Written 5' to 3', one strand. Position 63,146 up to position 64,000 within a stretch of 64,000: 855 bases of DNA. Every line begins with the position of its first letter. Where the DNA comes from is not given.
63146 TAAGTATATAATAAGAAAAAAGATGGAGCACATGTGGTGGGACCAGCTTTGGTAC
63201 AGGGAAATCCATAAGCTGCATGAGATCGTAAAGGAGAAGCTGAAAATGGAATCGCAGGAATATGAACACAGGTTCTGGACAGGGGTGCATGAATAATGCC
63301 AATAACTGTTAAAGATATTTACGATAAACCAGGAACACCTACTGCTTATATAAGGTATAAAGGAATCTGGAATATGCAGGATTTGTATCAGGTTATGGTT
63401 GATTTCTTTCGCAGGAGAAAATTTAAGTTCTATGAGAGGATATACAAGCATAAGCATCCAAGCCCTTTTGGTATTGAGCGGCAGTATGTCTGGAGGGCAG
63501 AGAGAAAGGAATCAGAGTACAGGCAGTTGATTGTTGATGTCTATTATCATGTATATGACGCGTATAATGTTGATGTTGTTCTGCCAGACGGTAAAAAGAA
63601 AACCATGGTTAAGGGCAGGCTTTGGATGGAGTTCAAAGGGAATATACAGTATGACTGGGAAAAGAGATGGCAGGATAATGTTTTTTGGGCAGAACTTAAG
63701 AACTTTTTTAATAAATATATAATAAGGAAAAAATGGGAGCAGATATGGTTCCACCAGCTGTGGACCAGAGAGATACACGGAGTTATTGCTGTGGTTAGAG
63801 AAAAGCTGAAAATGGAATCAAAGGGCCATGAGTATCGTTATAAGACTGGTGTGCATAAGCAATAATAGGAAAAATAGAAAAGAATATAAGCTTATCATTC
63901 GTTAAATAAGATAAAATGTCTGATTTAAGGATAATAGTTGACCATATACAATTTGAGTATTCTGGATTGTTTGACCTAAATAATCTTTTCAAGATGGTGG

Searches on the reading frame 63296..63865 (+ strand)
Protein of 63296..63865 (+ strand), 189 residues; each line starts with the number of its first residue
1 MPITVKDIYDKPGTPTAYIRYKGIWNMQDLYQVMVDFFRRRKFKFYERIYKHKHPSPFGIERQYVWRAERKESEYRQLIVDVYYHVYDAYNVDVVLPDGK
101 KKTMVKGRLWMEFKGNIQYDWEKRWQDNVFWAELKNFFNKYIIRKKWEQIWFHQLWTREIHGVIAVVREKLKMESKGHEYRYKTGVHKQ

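Call 75: find_encoding_contigs(protein=window:63296-63865:+, flank=10000, max_places=1)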
Protein window:63296-63865:+ (189 aa): no gene with exactly this product is on record in the collection.
